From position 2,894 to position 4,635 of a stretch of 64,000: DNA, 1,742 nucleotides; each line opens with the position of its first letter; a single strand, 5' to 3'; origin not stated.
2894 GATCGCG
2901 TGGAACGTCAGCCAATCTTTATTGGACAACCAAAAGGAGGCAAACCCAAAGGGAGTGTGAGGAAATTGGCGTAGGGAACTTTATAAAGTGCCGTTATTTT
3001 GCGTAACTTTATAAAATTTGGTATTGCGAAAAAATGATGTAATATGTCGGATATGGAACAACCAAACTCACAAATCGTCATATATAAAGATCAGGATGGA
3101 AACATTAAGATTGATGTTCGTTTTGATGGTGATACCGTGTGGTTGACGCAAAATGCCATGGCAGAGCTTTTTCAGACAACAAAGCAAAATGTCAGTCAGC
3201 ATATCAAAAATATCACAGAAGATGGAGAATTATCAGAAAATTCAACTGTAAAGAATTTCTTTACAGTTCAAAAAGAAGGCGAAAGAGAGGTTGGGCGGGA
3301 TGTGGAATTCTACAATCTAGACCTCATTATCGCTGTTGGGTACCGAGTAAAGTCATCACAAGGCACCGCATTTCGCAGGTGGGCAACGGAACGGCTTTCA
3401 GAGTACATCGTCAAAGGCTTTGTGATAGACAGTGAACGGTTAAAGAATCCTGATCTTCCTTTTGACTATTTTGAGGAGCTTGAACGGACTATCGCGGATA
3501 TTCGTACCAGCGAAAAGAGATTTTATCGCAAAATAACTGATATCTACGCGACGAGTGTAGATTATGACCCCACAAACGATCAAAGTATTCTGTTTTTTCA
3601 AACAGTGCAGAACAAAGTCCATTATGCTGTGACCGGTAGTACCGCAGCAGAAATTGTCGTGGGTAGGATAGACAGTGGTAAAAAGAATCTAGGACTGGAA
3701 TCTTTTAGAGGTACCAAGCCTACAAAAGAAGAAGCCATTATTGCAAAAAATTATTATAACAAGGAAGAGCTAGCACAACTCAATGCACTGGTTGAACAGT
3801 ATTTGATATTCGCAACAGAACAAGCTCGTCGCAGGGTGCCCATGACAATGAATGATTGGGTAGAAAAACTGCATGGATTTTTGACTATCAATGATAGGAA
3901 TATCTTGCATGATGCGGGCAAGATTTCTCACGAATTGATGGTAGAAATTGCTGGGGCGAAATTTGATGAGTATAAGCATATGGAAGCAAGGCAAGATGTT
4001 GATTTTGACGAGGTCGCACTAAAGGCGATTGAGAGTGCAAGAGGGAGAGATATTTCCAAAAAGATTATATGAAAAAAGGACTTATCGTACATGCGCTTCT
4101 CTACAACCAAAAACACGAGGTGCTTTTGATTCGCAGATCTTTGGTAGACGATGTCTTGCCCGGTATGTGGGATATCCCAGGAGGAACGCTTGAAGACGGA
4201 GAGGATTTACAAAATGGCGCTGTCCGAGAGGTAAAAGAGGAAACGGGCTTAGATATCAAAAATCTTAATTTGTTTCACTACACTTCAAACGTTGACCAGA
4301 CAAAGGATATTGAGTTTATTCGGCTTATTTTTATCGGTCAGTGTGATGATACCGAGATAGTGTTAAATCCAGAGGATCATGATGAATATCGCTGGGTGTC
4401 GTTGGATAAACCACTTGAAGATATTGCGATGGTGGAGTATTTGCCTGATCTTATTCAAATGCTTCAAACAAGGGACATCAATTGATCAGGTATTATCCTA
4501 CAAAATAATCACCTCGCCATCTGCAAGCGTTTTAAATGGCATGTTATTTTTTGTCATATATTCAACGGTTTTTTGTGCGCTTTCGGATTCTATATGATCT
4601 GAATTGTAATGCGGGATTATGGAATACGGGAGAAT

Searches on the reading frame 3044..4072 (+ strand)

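Call 84: search_protein_families(library=pfam, proteins=[window:3044-4072:+], max_evalue=0.001)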
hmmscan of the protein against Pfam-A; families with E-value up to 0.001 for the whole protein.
window:3044-4072:+ (342 aa): 1 family
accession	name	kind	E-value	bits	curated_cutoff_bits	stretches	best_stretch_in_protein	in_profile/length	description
PF13310.11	Virulence_RhuM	-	1e-101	339.9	33.7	1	67-314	1-248/252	Virulence protein RhuM family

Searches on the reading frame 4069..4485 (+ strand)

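Call 84: search_protein_families(library=pfam, proteins=[window:4069-4485:+], max_evalue=0.001)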
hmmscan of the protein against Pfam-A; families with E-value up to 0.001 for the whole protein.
window:4069-4485:+ (138 aa): 2 families
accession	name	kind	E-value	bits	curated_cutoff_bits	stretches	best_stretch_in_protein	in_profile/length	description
PF00293.34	NUDIX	-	9.4e-25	87.6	21.1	1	5-115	4-118/134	NUDIX domain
PF14815.12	NUDIX_4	-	5.5e-08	33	35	1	9-121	3-103/113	NUDIX domain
